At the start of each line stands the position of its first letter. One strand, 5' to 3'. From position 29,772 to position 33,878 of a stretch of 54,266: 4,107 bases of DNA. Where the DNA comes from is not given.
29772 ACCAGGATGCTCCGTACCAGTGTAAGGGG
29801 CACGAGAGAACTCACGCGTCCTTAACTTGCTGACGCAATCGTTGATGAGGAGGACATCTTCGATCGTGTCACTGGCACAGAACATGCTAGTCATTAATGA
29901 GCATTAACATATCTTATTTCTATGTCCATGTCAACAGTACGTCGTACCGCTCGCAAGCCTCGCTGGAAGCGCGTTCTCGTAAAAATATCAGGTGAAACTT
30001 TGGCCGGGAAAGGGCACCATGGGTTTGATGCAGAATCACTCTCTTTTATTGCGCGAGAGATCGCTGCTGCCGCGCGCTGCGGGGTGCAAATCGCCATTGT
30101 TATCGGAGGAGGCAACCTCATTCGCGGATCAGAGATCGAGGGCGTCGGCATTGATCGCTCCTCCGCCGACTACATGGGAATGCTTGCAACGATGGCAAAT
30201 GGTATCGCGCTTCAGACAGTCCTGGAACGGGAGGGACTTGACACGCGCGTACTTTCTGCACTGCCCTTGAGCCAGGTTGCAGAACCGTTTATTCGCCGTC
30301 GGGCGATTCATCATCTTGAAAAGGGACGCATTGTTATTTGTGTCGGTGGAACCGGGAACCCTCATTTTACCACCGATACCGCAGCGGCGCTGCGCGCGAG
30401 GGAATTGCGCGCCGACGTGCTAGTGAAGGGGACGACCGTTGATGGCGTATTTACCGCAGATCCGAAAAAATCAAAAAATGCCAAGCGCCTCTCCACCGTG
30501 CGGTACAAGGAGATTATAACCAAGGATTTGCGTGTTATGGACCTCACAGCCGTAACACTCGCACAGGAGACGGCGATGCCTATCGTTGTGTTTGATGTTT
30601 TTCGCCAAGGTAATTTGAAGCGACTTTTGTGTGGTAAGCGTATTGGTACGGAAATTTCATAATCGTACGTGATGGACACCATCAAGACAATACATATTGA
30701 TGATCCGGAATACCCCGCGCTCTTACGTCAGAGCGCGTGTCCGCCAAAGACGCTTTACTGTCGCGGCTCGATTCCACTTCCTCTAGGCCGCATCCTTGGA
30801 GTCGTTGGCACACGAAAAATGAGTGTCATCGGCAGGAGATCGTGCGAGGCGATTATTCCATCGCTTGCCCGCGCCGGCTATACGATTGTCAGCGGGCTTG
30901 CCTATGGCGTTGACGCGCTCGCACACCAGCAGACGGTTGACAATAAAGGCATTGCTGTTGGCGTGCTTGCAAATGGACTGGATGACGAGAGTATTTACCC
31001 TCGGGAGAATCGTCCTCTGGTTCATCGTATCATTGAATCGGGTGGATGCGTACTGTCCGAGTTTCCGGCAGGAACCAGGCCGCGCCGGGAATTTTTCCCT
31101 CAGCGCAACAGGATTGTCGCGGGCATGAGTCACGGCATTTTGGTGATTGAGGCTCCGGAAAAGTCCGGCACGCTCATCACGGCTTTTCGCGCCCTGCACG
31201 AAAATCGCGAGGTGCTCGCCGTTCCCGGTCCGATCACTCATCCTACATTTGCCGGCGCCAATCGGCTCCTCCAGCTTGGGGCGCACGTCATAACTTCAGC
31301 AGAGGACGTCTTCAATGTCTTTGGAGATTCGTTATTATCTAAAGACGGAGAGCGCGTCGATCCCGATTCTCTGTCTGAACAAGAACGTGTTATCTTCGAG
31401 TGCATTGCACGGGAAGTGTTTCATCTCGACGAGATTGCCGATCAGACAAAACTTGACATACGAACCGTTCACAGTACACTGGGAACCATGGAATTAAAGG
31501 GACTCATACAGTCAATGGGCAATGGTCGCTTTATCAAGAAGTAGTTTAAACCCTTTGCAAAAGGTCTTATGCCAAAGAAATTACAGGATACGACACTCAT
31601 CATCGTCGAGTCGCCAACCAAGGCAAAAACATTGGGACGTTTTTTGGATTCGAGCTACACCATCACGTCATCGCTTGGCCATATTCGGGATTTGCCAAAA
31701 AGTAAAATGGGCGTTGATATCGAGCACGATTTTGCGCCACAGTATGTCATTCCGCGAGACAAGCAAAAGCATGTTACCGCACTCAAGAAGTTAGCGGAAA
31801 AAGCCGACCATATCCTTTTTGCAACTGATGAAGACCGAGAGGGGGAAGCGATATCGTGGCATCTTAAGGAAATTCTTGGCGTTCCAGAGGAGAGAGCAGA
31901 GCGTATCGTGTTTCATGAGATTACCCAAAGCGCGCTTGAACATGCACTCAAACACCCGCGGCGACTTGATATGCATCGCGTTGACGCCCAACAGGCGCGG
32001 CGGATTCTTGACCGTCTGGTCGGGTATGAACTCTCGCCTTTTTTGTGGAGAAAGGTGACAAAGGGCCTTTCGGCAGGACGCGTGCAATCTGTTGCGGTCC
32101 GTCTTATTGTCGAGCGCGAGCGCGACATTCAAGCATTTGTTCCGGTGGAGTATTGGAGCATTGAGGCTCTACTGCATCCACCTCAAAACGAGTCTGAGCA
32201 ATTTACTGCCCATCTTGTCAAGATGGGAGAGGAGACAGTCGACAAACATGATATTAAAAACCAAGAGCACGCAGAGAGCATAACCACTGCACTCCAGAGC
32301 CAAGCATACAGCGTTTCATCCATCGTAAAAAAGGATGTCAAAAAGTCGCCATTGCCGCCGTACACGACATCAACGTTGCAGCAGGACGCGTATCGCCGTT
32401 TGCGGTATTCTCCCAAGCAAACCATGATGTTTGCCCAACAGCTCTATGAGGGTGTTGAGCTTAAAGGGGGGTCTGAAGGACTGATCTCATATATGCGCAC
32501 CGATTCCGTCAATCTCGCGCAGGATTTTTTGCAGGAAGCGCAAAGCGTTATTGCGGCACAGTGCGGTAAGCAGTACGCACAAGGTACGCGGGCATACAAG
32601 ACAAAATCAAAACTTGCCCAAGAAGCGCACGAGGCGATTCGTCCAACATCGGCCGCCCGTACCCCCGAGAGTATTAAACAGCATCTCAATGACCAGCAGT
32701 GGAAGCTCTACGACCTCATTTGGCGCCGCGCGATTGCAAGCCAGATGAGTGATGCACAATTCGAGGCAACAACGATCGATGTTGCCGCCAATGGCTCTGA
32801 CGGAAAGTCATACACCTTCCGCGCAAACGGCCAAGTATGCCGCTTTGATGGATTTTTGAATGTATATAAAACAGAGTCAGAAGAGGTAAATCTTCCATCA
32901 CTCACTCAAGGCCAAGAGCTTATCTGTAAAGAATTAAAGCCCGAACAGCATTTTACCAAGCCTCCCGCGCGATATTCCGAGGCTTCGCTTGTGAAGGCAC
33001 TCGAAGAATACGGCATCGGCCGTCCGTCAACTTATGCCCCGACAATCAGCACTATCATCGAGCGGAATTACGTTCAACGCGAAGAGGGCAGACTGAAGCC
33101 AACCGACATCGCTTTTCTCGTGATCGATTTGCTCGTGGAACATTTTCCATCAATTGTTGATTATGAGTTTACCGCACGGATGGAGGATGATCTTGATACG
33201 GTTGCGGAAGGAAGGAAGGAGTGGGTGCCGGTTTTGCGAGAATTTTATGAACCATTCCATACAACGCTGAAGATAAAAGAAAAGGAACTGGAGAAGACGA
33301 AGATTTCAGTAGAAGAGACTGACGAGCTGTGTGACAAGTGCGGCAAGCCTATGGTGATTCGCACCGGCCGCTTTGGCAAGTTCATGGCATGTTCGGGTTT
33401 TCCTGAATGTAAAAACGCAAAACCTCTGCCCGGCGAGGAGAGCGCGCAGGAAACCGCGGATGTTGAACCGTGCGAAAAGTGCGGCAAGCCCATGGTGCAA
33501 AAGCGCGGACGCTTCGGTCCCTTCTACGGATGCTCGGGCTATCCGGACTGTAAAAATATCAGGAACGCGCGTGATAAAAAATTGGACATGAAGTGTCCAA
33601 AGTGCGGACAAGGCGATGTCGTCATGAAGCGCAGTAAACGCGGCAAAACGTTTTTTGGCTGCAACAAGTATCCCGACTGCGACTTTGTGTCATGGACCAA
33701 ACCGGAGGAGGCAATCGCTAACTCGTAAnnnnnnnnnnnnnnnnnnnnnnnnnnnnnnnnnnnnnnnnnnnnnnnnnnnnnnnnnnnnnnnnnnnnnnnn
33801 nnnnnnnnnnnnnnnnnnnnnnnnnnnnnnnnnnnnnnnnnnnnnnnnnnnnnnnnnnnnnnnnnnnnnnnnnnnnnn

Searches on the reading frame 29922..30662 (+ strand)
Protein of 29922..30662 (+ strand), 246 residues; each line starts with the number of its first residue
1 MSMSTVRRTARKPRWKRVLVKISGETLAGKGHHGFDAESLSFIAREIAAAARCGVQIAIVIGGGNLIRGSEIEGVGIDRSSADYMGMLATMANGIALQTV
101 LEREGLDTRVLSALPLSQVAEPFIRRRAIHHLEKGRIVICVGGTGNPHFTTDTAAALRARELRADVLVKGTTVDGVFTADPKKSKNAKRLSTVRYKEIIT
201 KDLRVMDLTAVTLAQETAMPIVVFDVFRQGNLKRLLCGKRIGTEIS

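Call 37: search_protein_families(library=pfam, proteins=[window:29922-30662:+], max_evalue=0.001)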
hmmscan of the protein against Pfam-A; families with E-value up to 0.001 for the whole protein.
window:29922-30662:+ (246 aa): 1 family
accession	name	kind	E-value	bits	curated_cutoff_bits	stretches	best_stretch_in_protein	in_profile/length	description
PF00696.33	AA_kinase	-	3.4e-32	112.5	24.9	1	16-225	1-234/234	Amino acid kinase family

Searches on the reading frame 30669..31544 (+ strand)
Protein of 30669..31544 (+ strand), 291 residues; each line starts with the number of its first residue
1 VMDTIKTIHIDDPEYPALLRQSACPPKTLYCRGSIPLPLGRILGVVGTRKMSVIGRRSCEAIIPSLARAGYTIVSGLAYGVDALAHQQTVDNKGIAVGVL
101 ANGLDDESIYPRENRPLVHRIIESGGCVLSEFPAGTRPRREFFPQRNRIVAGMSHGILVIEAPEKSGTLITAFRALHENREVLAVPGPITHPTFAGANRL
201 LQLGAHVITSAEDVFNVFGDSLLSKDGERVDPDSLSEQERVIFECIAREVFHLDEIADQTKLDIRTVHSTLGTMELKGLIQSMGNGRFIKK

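Call 37: search_protein_families(library=pfam, proteins=[window:30669-31544:+], max_evalue=0.001)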
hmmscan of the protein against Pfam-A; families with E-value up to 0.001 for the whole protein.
window:30669-31544:+ (291 aa): 3 families
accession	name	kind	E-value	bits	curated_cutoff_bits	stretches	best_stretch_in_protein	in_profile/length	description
PF02481.21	DNA_processg_A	-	1e-70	237.6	29.6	1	4-209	6-211/212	DNA recombination-mediator protein A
PF17782.7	DprA_WH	-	4e-11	43.2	22.9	1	232-284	7-59/61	DprA winged helix domain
PF18306.6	LDcluster4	-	2.8e-05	24.2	26.3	1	42-186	3-124/151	SLOG cluster4 family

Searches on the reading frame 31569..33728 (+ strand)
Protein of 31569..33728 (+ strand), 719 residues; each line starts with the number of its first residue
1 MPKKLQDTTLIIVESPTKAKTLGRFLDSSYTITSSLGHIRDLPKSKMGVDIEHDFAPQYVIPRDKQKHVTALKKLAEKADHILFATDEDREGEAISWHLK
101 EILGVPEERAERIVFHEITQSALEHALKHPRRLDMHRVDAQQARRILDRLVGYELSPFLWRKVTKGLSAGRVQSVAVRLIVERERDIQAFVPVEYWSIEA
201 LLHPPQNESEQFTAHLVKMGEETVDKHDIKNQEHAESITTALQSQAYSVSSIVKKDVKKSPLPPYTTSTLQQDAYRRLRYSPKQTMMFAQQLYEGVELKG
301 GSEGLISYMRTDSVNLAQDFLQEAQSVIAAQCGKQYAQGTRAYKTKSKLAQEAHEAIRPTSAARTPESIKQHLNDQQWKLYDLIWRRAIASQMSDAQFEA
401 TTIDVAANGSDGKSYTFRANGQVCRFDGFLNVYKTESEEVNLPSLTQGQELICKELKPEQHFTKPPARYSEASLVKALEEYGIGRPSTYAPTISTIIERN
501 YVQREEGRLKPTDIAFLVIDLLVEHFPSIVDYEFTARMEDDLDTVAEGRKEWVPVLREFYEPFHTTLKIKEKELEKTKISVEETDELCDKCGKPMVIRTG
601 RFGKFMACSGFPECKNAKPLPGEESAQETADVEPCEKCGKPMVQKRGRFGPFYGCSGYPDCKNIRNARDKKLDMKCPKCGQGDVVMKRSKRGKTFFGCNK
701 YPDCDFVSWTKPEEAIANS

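Call 37: search_protein_families(library=pfam, proteins=[window:31569-33728:+], max_evalue=0.001)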
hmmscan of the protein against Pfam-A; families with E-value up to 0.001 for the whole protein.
window:31569-33728:+ (719 aa): 3 families
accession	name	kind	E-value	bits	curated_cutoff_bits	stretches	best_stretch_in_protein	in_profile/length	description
PF01131.25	Topoisom_bac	-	2.3e-129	432.4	35.1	1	133-556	2-410/411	DNA topoisomerase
PF01396.24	Zn_ribbon_Top1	-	2.3e-43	146.2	32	3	586-621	2-37/39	Topoisomerase DNA binding C4 zinc finger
PF01751.28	Toprim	-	5.9e-22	78.1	23.1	1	9-118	1-96/96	Toprim domain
